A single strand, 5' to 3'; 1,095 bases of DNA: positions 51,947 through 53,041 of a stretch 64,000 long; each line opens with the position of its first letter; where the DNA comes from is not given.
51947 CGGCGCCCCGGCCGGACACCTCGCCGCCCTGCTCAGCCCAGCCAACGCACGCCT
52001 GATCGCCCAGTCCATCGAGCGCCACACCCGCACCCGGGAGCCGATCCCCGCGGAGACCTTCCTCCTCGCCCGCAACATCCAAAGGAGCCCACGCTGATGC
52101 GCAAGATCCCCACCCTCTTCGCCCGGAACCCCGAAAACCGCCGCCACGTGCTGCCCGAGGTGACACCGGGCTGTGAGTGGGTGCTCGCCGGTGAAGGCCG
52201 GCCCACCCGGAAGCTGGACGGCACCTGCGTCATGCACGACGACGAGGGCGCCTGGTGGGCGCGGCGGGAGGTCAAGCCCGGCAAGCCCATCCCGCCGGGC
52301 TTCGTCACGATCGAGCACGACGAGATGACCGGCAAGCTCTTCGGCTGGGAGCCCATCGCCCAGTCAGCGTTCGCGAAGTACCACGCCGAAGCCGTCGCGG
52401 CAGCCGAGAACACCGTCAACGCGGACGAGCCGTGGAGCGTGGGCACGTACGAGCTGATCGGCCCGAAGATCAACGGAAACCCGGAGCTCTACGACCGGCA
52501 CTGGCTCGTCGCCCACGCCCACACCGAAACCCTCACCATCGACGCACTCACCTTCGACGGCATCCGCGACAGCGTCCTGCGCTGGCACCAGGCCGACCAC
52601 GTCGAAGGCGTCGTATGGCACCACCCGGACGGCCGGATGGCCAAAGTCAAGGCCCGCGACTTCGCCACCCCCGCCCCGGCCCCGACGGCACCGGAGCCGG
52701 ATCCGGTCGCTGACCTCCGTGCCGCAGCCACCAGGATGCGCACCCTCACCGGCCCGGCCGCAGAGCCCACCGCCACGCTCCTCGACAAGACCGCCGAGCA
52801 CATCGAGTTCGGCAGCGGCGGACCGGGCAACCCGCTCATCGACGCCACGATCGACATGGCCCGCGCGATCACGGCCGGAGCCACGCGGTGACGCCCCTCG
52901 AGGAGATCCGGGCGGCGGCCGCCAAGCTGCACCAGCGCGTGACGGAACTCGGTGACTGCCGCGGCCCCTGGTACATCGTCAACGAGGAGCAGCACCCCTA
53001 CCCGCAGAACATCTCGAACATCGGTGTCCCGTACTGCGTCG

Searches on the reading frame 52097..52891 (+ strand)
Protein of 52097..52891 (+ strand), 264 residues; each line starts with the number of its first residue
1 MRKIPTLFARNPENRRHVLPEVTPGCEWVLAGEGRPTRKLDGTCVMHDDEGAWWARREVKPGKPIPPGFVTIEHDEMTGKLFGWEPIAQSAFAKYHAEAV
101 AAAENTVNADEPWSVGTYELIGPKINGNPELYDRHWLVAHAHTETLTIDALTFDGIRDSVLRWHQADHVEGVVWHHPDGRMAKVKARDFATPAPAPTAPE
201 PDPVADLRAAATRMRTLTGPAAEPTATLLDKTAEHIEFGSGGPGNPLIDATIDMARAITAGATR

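Call 59: search_protein_families(library=phrogs, proteins=[window:52097-52891:+], max_evalue=0.001)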
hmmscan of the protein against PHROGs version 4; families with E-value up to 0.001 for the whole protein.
window:52097-52891:+ (264 aa): 1 family
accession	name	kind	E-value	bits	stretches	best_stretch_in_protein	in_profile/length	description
phrog_14301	-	DNA, RNA and nucleotide metabolism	3.7e-45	155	1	1-190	1-183/186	RNA ligase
